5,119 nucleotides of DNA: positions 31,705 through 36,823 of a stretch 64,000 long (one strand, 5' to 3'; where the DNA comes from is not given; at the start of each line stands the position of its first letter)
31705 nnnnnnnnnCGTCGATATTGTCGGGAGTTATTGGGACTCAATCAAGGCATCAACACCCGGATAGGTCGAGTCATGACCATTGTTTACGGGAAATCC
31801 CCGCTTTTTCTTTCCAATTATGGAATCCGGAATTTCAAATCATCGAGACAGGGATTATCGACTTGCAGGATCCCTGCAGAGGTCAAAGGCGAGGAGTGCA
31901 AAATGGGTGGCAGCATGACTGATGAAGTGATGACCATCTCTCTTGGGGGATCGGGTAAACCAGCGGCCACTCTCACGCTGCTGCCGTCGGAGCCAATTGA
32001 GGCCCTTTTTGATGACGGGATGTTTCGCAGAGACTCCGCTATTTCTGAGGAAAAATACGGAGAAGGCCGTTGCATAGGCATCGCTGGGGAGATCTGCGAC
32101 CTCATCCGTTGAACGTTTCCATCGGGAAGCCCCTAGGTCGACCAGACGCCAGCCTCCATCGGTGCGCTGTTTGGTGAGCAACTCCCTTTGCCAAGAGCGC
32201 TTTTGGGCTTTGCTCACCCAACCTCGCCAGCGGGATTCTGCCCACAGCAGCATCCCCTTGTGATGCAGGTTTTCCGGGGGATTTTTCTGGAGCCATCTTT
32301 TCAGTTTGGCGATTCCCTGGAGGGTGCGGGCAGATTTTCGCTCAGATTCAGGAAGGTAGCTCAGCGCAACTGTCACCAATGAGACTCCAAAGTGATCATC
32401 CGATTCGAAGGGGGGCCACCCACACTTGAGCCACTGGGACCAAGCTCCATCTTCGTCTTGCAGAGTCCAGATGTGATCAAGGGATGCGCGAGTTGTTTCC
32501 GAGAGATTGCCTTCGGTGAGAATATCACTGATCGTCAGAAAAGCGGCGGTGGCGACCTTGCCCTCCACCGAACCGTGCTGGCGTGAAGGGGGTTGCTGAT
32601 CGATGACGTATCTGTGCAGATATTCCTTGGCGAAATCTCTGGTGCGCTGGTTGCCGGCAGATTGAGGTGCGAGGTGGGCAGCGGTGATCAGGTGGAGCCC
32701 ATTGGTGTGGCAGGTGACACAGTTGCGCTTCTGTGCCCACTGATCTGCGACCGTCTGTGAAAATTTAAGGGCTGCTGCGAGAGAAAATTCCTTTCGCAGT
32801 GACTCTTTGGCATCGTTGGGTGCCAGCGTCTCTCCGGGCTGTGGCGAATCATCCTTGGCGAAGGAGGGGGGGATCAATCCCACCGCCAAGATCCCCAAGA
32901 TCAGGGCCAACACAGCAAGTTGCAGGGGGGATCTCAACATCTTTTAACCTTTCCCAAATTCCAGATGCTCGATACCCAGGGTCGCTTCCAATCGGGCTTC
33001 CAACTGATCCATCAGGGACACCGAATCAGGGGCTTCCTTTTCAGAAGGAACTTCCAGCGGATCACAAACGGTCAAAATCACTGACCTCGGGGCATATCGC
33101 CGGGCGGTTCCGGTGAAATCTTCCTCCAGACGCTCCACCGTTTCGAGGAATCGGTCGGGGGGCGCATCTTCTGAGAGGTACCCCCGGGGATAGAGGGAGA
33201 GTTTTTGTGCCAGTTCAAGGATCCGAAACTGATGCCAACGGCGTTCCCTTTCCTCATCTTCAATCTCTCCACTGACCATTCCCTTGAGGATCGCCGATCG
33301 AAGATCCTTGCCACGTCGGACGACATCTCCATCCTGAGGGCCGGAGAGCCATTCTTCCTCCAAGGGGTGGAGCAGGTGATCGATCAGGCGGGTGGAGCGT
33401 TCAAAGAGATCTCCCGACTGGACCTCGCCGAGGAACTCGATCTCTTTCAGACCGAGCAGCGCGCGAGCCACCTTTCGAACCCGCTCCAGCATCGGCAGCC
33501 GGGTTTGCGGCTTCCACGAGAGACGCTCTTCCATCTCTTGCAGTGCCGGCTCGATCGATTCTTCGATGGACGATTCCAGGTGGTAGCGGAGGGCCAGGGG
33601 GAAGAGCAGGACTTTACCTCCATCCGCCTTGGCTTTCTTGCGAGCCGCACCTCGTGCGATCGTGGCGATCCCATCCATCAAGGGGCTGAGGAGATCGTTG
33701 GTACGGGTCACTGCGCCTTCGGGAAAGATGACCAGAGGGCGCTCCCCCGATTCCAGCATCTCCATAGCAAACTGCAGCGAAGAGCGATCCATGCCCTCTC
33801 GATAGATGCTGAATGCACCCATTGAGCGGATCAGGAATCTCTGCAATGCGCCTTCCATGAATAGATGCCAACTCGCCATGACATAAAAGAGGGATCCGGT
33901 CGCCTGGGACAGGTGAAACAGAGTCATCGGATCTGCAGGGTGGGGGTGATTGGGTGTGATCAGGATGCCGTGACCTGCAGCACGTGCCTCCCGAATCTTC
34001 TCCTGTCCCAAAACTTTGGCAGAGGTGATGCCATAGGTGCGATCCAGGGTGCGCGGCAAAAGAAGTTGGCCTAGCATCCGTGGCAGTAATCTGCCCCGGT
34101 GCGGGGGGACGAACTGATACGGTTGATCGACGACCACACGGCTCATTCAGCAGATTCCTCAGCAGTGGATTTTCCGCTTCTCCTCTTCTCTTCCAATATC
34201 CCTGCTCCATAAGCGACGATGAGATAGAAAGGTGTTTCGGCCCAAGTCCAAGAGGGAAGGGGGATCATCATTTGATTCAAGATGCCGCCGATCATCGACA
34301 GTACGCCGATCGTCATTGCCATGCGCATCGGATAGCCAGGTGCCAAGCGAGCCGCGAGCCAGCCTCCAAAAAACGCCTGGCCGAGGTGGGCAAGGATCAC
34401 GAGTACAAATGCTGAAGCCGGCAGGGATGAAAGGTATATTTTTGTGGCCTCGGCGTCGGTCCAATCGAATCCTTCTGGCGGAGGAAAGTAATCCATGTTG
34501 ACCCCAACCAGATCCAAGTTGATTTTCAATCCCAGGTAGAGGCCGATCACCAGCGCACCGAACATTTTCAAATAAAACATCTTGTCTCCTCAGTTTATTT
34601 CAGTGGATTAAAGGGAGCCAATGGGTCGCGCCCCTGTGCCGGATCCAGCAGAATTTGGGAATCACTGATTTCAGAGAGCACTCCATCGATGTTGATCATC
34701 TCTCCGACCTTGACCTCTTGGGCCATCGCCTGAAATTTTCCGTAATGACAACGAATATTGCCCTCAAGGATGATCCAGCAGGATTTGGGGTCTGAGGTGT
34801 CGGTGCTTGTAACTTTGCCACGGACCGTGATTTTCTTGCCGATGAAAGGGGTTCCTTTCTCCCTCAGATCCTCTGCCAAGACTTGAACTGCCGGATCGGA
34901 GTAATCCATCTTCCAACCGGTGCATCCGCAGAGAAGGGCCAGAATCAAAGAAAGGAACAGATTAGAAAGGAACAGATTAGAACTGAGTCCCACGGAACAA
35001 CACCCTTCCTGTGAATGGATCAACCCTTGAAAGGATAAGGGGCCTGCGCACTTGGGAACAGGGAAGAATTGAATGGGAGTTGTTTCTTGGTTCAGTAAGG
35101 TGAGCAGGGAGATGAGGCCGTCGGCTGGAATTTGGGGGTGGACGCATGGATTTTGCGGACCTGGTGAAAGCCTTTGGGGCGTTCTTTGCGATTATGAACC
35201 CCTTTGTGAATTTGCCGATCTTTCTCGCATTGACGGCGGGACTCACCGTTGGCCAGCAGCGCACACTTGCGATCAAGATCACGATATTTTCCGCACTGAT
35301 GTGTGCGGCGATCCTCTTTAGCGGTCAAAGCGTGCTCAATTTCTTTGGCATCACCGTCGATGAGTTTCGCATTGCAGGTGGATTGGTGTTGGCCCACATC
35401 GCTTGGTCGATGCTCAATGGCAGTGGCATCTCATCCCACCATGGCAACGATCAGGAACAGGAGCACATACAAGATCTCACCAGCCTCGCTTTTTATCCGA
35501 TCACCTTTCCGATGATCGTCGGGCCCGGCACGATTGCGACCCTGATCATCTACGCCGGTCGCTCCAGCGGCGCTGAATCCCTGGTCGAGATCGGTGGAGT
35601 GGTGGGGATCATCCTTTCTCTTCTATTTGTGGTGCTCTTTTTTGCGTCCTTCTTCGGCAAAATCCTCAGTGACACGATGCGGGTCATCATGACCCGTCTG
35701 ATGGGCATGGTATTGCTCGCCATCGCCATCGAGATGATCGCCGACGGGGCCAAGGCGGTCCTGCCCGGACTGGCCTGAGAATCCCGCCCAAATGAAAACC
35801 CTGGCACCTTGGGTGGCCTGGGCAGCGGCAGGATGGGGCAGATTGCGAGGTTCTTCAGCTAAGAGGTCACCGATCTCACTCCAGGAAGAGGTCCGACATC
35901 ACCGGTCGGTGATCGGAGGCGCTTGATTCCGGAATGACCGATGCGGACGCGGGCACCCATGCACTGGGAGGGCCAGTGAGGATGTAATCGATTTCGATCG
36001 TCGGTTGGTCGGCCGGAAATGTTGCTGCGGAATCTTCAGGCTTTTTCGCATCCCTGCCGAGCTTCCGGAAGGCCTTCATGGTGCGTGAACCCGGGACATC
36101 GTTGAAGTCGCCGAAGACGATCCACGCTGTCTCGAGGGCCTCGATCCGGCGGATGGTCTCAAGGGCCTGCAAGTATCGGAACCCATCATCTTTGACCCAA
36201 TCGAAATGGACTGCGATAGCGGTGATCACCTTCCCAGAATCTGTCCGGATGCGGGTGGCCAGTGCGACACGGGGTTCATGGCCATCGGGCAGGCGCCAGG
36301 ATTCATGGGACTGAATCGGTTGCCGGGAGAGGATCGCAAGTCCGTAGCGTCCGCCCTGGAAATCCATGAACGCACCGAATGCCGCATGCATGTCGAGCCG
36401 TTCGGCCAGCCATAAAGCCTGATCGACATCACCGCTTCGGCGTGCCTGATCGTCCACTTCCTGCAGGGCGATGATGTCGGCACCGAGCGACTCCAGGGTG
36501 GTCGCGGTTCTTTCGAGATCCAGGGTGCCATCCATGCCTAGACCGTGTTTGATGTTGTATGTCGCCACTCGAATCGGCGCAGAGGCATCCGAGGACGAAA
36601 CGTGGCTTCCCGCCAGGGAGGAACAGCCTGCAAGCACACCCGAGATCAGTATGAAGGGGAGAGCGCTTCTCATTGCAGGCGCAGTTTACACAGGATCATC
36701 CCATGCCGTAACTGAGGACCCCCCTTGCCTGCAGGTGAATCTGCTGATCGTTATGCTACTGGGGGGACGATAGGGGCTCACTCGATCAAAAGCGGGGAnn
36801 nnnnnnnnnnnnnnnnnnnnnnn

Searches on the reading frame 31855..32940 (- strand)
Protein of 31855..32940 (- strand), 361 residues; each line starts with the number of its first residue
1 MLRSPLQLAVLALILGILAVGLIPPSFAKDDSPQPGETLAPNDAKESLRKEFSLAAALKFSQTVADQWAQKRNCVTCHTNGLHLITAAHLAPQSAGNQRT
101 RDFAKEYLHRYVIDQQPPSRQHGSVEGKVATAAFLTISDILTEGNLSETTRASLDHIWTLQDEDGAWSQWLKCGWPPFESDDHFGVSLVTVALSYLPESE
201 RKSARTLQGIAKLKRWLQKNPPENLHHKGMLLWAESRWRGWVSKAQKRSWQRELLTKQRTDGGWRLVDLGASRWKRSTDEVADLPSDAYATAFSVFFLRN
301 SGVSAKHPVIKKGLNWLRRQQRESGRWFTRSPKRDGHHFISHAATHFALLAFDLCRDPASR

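Call 47: search_protein_families(library=pfam, proteins=[window:31855-32940:-], max_evalue=0.001)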
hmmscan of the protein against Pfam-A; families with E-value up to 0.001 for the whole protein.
window:31855-32940:- (361 aa): 2 families
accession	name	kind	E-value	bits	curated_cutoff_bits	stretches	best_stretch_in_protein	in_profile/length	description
PF13243.12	SQHop_cyclase_C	-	1.6e-05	24.5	26.1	1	254-330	216-287/319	Squalene-hopene cyclase C-terminal domain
PF13249.12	SQHop_cyclase_N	-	0.0003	20.5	26.2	0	282-329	20-66/291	Squalene-hopene cyclase N-terminal domain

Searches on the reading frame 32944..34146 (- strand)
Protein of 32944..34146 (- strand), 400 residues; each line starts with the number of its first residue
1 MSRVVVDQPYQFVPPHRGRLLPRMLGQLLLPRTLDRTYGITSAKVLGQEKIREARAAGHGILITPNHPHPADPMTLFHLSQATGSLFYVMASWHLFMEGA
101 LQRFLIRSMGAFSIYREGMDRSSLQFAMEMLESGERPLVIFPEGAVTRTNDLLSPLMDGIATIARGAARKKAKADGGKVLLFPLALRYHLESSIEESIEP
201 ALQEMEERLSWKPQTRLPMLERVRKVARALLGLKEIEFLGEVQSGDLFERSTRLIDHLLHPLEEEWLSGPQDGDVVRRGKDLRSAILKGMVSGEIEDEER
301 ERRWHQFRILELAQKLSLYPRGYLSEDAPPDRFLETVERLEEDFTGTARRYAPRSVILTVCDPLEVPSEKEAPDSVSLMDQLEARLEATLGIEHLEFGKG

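Call 47: search_protein_families(library=pfam, proteins=[window:32944-34146:-], max_evalue=0.001)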
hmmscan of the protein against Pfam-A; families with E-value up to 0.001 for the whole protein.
window:32944-34146:- (400 aa): 1 family
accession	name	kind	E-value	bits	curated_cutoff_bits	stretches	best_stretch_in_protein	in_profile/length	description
PF01553.26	Acyltransferase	-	8.8e-16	58.4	23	1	44-185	3-130/132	Acyltransferase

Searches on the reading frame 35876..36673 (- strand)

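Call 85: search_protein_families(library=pfam, proteins=[window:35876-36673:-], max_evalue=0.00001)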
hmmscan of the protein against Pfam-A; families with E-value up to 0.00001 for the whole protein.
window:35876-36673:- (265 aa): 2 families
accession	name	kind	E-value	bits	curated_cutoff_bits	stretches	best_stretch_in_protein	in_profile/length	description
PF03372.29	Exo_endo_phos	-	1.2e-26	94.2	24.5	1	37-255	1-225/225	Endonuclease/Exonuclease/phosphatase family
PF23226.1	Exo_endo_phos_PGAP2IP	-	5.5e-09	36.1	27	1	36-189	6-157/239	PGAP2IP, C-terminal nuclease-like domain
